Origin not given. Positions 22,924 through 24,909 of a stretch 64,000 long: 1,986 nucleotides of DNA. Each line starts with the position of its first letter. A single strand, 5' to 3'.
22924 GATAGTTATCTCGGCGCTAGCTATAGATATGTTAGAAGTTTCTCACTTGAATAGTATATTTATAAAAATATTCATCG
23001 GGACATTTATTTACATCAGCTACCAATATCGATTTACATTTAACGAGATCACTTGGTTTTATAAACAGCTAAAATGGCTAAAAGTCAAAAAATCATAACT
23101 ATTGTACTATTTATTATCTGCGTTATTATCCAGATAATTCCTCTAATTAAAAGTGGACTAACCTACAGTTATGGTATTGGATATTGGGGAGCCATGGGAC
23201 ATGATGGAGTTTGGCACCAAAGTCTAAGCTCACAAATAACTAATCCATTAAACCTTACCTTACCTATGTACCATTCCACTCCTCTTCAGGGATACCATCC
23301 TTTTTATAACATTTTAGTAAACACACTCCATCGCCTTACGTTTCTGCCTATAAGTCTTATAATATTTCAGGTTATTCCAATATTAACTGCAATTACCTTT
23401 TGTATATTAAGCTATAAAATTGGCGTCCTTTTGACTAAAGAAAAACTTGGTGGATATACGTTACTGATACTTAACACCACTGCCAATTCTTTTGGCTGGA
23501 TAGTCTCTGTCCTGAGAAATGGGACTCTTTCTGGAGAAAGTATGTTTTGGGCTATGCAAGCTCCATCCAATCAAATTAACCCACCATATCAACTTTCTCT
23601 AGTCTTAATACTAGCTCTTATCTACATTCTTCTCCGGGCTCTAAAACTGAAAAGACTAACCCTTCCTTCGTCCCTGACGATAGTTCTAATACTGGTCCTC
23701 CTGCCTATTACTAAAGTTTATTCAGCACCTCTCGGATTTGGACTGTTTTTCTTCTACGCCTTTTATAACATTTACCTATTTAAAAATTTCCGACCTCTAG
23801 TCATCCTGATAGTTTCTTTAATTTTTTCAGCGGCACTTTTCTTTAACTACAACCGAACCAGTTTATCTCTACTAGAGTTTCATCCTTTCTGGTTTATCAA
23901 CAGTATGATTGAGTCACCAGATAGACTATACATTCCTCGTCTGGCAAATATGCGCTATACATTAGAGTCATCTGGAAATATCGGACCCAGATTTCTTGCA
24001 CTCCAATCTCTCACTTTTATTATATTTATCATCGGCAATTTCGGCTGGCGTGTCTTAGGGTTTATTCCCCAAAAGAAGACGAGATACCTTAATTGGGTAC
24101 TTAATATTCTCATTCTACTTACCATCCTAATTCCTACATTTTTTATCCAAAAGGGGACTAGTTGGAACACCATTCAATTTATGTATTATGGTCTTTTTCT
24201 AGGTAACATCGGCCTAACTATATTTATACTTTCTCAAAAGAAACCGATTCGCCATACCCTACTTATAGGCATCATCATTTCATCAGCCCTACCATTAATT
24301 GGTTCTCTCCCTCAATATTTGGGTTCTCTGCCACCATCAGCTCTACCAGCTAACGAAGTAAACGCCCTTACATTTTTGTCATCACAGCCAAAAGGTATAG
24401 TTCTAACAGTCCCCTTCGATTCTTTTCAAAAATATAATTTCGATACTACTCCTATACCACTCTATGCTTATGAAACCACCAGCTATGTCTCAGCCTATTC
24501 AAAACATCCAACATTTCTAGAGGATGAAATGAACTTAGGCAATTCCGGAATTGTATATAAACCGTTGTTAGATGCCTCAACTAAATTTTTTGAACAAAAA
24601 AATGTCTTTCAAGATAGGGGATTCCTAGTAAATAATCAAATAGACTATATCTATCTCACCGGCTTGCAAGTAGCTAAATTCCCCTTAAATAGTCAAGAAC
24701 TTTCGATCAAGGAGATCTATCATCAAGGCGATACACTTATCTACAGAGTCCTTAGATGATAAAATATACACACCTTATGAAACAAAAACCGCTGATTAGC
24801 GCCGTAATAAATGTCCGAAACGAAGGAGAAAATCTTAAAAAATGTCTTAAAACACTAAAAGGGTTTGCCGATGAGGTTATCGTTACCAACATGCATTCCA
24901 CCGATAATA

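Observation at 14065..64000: Roughly 50-kb uninterrupted cell-surface glycosylation island occupying ~78% of the window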

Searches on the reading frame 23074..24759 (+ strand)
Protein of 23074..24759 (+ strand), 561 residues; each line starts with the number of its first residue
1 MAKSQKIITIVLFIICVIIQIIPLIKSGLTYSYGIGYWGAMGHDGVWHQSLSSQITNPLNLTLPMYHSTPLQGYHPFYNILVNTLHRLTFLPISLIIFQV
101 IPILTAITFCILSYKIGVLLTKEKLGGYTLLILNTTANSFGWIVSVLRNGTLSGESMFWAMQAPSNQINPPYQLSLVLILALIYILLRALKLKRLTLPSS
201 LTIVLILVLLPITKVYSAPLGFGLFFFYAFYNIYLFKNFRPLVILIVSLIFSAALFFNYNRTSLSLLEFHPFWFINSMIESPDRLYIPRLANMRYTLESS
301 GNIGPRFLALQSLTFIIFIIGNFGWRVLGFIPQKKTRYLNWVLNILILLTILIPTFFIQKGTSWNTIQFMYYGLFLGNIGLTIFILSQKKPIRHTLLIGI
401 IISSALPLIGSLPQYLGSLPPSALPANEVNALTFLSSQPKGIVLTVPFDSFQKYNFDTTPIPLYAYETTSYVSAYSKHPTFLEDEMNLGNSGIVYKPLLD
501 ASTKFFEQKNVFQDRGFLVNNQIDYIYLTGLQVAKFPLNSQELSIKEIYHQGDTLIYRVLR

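Call 3: search_protein_families(library=pfam, proteins=[window:23074-24759:+], max_evalue=0.01)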
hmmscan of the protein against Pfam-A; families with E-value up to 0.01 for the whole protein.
window:23074-24759:+ (561 aa): 0 families

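Call 29: search_protein_families(library=ncbifam, proteins=[window:23074-24759:+], max_evalue=0.1)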
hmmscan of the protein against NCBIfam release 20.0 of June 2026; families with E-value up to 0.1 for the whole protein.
window:23074-24759:+ (561 aa): 0 families

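Call 30: search_protein_families(library=pfam, proteins=[window:23074-24759:+], max_evalue=10)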
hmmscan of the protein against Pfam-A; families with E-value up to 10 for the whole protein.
window:23074-24759:+ (561 aa): 0 families

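Call 60: search_protein_representatives(protein=window:23074-24759:+)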
Query: 561 residues. Proteins with E-value up to 0.001 (for the whole library): 857; up to 1e-10: 608; up to 1e-30: 215. The best 150 are listed.
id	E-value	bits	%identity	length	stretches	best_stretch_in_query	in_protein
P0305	3.2e-187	640.0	53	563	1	3-561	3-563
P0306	1.7e-169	581.6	52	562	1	2-561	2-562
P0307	1.7e-164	565.0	63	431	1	132-561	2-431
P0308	8.7e-150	516.5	45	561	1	3-560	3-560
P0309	8.5e-146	503.3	49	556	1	3-560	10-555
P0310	9.3e-136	470.2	48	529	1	4-561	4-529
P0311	2.0e-129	449.3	43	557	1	5-561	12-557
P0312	2.6e-121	422.5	60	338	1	230-561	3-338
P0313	4.0e-118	412.0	43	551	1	5-560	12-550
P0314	1.1e-117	410.5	53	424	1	116-559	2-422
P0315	1.1e-115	403.9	42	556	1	3-561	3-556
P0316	4.1e-110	385.5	42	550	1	3-561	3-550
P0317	3.4e-105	369.3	44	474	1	73-561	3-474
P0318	6.2e-102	358.5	39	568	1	4-561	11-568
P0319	2.8e-100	353.0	39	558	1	8-561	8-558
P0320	2.5e-98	346.6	40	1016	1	23-561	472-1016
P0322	6.1e-96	338.7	43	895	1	6-561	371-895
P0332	4.1e-82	293.1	38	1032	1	12-560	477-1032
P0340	2.0e-78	280.9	34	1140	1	10-557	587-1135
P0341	3.7e-78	280.0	37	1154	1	7-557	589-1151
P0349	7.7e-75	269.1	35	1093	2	242-557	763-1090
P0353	1.6e-74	268.0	34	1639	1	6-560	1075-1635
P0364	4.1e-68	246.9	35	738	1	9-559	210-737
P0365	5.9e-68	246.4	32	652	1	8-560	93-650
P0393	1.4e-55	205.5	32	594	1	22-557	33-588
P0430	6.4e-45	170.3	29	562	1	6-532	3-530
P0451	6.4e-40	153.8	29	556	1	32-559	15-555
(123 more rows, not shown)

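Call 61: search_protein_families(library=pfam, proteins=[P0320, P0322, P0332, P0340, P0341, P0353, P0364, P0365, P0305, P0349], max_evalue=0.01)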
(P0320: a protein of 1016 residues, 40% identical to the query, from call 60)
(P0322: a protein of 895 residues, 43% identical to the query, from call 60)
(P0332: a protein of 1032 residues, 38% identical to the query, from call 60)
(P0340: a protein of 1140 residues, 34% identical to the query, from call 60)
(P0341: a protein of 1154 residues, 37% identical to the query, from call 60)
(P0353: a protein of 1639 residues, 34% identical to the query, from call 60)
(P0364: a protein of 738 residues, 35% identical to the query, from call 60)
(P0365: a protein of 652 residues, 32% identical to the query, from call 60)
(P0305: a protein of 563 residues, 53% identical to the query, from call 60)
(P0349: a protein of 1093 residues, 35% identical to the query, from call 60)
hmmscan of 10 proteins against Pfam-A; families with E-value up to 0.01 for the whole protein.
P0320 (1016 aa): 0 families

P0322 (895 aa): 0 families

P0332 (1032 aa): 0 families

P0340 (1140 aa): 0 families

P0341 (1154 aa): 0 families

P0353 (1639 aa): 2 families
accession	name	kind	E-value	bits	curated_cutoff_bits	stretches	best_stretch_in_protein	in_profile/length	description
PF13440.11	Polysacc_synt_3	-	9.5e-55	186.3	23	1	50-333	2-283/293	Polysaccharide biosynthesis protein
PF01943.22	Polysacc_synt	-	3.6e-27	95.9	28.2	1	27-294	3-274/274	Polysaccharide biosynthesis protein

P0364 (738 aa): 0 families

P0365 (652 aa): 0 families

P0305 (563 aa): 0 families

P0349 (1093 aa): 0 families

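Call 65: search_solved_structures(query=A3, max_evalue=1, show_alignments=1)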
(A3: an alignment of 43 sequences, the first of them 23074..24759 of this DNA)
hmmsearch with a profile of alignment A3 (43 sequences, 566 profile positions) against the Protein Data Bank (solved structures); distinct sequences matched with E-value up to 1: 0.

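Call 66: search_protein_families(library=pfam, alignment_id=A3, max_evalue=0.1)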
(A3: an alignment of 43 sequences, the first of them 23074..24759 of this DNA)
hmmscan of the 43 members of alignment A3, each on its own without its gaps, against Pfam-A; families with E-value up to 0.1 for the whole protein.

A. member 1, window:23074-24759:+ (561 aa): 0 families

B. families by the number of members that match (of 43 scanned): 6 families
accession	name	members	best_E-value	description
PF07695.17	7TMR-DISM_7TM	2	0.0026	7TM diverse intracellular signalling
PF07099.16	DUF1361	1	0.0011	Protein of unknown function (DUF1361)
PF09594.16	GT87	1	0.0017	Glycosyltransferase family 87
PF06523.16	DUF1106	1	0.0047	Protein of unknown function (DUF1106)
PF19393.4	DUF5968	1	0.0097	Family of unknown function (DUF5968)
PF16931.10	Phage_holin_8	1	0.043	Putative phage holin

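Call 72: predict_structure(alignment_id=A3)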
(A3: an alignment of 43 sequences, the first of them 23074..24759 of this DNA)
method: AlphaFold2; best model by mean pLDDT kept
length: 561 residues; sequences in the alignment: 43
mean_pLDDT: 95.0   pTM: 0.93
mean pLDDT of the five models: 95.0, 94.8, 93.9, 93.6, 93.5
residues with pLDDT >= 90: 516; 70-90: 42; 50-70: 3; < 50: 0
segments of 3 or more residues with pLDDT < 50: none
pLDDT, mean of each block of 10 residues (from residue 1): 87 97 95 95 96 94 91 93 98 97 98 98 97 97 95 93 95 98 97 96 98 96 98 96 98 94 82 97 95 95 92 97 97 89 97 95 92 98 97 97 94 92 97 98 96 94 96 97 94 92 92 95 97 92 96 96 89
secondary structure, 60 per line:
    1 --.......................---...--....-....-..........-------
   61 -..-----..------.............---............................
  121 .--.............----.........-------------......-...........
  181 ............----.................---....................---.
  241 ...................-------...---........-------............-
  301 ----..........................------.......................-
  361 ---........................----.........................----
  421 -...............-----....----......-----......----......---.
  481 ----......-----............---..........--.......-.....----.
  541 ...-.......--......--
elements in order: H3-25 E29-31 E34-37 H39-42 H44-53 H77-89 H93-121 H124-136 H141-149 H163-168 H170-192 H197-213 H217-236 H240-259 E267-269 H273-280 H288-299 H305-330 H337-356 E357-359 H364-387 H392-416 E422-425 H426-436 E442-445 H450-455 H463-466 H471-476 H485-490 H496-507 H511-520 E523-529 H531-535 H540-543 E545-551 E554-559

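Call 76: fold_search(model_id=the predicted structure, library=pdb)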
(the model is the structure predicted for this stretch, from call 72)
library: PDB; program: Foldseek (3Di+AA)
matches with E <= 10: 416; with E <= 0.001: 20
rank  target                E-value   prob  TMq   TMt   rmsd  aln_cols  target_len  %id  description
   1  7zlh_A                1.9e-08  1.00  0.46  0.41  15.2       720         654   12  Cryo-EM structure of C-mannosyltransferase CeDPY19, in apo state, bound to CMT2-Fab and anti-Fab nanobody (released 2023-01-11)
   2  6ezn_F                3.4e-08  1.00  0.49  0.43  13.1       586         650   10  Cryo-EM structure of the yeast oligosaccharyltransferase (OST) complex (released 2018-01-17)
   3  7zlg_A                5.1e-08  1.00  0.45  0.39  15.4       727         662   12  Cryo-EM structure of C-mannosyltransferase CeDPY19, in complex with acceptor peptide and bound to CMT2-Fab and anti-Fa (released 2023-01-11)
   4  7oci_F                9.0e-08  1.00  0.51  0.46  12.9       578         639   11  Cryo-EM structure of yeast Ost6p containing oligosaccharyltransferase complex (released 2022-02-16)
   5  7zli_A                1.1e-07  1.00  0.45  0.39  15.3       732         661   11  Cryo-EM structure of C-mannosyltransferase CeDPY19, in complex with Dol25-P-Man and bound to CMT2-Fab and anti-Fab nan (released 2023-01-11)
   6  9n9j_I                1.2e-07  1.00  0.41  0.35  17.0       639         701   10  Structure of a GRP94 folding intermediate engaged with a CCDC134- and FKBP11-bound secretory translocon (released 2025-11-19)
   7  8agb_A                1.7e-07  1.00  0.52  0.46  13.5       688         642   10  Structure of yeast oligosaccharylransferase complex with lipid-linked oligosaccharide bound (released 2022-12-07)
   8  8agc_A                4.4e-07  1.00  0.43  0.36  15.7       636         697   10  Structure of yeast oligosaccharylransferase complex with lipid-linked oligosaccharide and non-acceptor peptide bound (released 2022-12-07)
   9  8b6l_I                4.6e-07  1.00  0.44  0.38  15.8       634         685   10  Subtomogram average of the human Sec61-TRAP-OSTA-translocon (released 2022-12-07)
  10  6s7o_A                8.5e-07  1.00  0.43  0.38  15.8       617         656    8  Cryo-EM structure of human oligosaccharyltransferase complex OST-A (released 2019-12-18)
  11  6s7t_A                1.4e-06  1.00  0.47  0.39  15.6       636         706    8  Cryo-EM structure of human oligosaccharyltransferase complex OST-B (released 2019-12-18)
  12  5gmy_A                1.7e-06  1.00  0.49  0.35  15.7       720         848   10  Crystal structure of the Archaeoglobus fulgidus oligosaccharyltransferase (O29867_ARCFU) tethered with an acceptor pep (released 2017-02-01)
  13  3wak                  2.5e-06  1.00  0.51  0.36  12.9       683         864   11  Crystal structure of the Archaeoglobus fulgidus oligosaccharyltransferase (O29867_ARCFU) in the apo form (released 2013-10-30)
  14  6gxc_A                1.1e-05  1.00  0.49  0.40  15.3       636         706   12  Bacterial oligosaccharyltransferase PglB in complex with an inhibitory peptide and a reactive lipid-linked oligosaccha (released 2018-11-14)
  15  7e9s_A                1.5e-05  1.00  0.47  0.33  14.1       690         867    9  Archaeal oligosaccharyltransferase AglB from Archaeoglobus fulgidus in complex with an inhibitory peptide and a dolich (released 2021-09-08)
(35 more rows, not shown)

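Call 82: list_cluster_members(proteins=[P0305, P0308, P0320, P0340, P0353, P0364, P0365, P0393, P0430, P0451])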
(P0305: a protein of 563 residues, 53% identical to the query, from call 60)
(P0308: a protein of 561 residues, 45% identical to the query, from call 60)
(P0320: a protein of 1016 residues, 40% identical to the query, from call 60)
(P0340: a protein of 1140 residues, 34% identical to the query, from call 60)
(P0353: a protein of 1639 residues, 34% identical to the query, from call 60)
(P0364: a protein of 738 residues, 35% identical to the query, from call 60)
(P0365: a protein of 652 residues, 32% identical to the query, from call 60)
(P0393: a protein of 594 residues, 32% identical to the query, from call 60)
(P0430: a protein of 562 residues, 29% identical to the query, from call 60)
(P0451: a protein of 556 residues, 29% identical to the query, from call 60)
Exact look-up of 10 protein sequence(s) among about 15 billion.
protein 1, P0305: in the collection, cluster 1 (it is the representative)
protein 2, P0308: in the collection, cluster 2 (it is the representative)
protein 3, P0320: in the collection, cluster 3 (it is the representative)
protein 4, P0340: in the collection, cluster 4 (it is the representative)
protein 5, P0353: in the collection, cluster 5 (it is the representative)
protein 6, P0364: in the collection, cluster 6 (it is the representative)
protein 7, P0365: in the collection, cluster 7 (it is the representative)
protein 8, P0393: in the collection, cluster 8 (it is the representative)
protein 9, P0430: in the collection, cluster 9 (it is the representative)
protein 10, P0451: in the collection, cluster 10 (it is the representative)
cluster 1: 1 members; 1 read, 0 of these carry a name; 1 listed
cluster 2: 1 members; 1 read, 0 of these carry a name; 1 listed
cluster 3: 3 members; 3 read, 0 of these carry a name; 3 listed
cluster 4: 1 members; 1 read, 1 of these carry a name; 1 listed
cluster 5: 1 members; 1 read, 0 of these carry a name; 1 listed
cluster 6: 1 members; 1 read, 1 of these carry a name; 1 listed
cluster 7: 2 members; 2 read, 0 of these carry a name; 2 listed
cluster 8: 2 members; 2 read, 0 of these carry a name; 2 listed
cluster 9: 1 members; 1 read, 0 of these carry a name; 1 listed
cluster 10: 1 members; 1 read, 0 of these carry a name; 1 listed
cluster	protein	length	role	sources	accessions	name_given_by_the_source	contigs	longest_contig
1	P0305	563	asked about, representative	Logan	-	-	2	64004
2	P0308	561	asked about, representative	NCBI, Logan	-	-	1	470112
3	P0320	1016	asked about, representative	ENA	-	-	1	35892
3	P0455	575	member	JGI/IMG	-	-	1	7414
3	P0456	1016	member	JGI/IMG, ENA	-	-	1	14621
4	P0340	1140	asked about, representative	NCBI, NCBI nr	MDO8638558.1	MAG: hypothetical protein Q7R43_03205 [Candidatus Daviesbacteria bacterium] | hypothetical protein [Candidatus Daviesbacteria bacterium]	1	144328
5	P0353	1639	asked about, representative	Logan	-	-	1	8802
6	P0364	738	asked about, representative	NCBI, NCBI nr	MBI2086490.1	hypothetical protein HYT74_04060, partial [Candidatus Daviesbacteria bacterium] | hypothetical protein [Candidatus Daviesbacteria bacterium]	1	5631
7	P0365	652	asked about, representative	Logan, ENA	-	-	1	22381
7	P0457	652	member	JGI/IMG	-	-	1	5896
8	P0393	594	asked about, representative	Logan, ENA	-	-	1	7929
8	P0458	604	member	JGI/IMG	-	-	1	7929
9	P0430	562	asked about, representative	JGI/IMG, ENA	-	-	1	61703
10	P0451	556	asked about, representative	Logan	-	-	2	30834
